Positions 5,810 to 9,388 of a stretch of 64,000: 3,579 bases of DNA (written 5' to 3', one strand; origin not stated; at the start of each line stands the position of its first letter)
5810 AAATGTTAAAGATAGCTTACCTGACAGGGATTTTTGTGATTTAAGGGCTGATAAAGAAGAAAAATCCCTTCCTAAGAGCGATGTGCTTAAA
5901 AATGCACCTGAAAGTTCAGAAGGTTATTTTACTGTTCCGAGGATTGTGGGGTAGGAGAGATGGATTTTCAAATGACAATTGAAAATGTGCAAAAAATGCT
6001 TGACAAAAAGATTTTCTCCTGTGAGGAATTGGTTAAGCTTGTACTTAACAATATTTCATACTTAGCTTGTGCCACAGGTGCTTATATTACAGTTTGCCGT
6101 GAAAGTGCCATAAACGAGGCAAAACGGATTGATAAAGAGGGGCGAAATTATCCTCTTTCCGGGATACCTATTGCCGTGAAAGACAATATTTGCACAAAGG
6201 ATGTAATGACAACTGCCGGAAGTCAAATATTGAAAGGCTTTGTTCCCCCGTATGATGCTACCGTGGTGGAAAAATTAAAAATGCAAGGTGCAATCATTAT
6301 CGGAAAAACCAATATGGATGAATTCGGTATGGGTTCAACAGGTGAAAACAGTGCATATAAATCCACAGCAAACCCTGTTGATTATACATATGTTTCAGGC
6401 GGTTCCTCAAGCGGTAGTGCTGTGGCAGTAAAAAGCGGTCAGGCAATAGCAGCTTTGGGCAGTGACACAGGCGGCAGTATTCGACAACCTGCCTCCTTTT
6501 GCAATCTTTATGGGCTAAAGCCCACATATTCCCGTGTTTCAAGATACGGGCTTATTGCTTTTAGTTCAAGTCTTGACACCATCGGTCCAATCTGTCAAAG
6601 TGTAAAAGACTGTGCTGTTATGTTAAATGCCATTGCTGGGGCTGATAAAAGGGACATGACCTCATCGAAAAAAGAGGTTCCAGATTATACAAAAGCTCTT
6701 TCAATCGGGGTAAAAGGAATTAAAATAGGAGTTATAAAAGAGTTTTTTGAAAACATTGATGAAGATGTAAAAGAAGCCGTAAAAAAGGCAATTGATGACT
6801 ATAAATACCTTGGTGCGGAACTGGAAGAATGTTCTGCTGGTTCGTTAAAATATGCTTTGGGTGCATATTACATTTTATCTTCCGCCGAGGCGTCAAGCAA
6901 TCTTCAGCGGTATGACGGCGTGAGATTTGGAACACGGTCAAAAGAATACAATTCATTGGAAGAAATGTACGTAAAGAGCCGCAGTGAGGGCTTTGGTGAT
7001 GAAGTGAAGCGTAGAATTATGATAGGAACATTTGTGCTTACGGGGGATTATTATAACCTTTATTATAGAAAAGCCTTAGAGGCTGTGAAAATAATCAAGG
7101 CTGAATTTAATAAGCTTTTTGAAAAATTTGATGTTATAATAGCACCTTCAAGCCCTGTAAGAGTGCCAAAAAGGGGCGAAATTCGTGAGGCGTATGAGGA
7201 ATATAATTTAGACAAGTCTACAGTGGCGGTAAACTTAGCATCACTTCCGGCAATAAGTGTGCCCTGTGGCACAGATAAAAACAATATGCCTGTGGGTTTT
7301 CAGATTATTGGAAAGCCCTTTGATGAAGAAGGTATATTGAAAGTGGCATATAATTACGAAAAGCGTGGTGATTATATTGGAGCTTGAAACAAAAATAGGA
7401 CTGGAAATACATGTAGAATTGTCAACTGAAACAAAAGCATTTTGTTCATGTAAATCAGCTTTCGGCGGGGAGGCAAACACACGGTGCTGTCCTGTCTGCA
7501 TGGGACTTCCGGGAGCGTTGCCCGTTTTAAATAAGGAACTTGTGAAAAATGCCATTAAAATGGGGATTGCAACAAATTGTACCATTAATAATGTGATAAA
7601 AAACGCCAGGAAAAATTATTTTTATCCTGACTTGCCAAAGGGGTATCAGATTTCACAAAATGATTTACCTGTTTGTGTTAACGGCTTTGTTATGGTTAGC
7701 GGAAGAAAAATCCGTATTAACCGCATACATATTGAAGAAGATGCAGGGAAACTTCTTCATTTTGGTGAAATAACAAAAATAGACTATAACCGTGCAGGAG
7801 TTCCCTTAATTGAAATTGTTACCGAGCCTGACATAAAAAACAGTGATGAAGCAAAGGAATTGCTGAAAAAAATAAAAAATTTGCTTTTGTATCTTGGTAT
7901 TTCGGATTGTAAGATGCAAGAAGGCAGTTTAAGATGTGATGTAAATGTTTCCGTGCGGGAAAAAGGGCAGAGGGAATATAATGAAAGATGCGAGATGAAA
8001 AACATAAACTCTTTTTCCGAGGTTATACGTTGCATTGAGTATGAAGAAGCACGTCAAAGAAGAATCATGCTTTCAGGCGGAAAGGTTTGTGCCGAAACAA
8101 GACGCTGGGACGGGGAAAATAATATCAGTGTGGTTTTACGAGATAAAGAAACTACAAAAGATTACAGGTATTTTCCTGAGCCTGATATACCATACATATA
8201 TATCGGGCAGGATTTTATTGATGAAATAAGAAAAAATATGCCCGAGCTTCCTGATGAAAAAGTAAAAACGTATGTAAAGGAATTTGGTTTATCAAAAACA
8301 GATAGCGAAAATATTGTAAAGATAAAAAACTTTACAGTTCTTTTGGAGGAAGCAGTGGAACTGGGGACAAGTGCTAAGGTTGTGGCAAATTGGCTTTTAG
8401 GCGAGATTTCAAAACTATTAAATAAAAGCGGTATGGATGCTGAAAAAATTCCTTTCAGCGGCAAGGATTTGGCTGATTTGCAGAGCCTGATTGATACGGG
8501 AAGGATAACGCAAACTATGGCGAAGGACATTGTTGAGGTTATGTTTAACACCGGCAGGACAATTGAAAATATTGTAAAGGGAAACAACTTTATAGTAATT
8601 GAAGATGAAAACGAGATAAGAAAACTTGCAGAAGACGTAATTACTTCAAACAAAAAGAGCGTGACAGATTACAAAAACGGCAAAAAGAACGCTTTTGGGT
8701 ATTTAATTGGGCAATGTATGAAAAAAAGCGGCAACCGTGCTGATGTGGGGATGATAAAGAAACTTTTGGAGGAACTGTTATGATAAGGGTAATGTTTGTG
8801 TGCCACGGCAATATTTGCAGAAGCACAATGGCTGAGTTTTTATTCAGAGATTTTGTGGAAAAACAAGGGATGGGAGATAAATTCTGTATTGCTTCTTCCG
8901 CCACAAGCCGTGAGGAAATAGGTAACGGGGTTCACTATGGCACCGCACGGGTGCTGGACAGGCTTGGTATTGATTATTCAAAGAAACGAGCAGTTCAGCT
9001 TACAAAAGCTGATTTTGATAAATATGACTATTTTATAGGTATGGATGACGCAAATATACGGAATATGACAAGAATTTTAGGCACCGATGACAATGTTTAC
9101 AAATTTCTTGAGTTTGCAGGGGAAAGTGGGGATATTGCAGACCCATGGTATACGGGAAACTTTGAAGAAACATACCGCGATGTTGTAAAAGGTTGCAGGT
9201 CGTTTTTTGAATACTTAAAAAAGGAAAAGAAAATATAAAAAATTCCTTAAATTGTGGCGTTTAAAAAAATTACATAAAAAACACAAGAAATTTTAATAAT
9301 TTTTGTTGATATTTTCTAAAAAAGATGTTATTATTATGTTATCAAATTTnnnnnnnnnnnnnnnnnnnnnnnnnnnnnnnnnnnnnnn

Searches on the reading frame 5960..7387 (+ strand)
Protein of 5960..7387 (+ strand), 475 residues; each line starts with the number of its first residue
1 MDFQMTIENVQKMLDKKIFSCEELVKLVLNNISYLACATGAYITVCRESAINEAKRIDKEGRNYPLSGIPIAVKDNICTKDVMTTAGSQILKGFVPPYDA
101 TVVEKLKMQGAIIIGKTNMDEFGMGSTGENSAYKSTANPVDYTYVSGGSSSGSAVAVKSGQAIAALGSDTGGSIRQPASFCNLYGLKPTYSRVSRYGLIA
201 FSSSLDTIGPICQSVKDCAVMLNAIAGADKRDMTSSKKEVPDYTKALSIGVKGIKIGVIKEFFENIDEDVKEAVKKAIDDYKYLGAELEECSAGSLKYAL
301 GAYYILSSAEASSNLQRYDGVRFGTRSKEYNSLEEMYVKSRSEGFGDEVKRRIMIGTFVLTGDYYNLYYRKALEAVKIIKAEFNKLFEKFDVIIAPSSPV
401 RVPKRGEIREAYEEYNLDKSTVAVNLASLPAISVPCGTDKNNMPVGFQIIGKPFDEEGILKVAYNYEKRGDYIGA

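Call 41: search_protein_families(library=pfam, proteins=[window:5960-7387:+], max_evalue=0.001)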
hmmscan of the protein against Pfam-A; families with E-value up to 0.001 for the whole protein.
window:5960-7387:+ (475 aa): 1 family
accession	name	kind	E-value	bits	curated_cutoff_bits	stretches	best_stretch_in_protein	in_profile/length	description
PF01425.27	Amidase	-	8.2e-144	480.4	27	1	23-460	1-445/445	Amidase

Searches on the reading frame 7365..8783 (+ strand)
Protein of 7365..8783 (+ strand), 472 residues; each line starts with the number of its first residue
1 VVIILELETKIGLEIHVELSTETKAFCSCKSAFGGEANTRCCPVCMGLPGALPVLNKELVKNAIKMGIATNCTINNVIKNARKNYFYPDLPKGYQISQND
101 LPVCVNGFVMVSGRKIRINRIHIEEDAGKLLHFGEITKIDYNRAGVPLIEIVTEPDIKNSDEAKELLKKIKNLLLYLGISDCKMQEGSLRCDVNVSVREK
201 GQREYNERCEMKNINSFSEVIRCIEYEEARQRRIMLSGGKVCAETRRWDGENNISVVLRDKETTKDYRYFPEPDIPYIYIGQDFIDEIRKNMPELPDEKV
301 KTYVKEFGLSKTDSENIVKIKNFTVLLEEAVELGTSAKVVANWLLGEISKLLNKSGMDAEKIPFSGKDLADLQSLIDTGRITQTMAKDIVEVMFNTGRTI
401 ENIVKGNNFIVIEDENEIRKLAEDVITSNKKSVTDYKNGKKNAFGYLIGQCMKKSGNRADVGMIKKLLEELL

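Call 41: search_protein_families(library=pfam, proteins=[window:7365-8783:+], max_evalue=0.001)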
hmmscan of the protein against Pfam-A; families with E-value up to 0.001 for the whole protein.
window:7365-8783:+ (472 aa): 2 families
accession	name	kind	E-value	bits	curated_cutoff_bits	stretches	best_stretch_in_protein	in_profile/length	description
PF02934.20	GatB_N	-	3.2e-114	381.2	23.4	1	10-285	2-276/277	GatB/GatE catalytic domain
PF02637.23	GatB_Yqey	-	1.3e-41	142.3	27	1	326-472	2-148/148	GatB domain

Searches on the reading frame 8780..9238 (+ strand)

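Call 41: search_protein_families(library=pfam, proteins=[window:8780-9238:+], max_evalue=0.001)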
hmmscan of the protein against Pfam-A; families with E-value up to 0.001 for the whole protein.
window:8780-9238:+ (152 aa): 1 family
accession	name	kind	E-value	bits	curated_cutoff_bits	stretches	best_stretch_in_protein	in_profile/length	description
PF01451.26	LMWPc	-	1.5e-32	113.2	23.2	1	4-143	1-144/144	Low molecular weight phosphotyrosine protein phosphatase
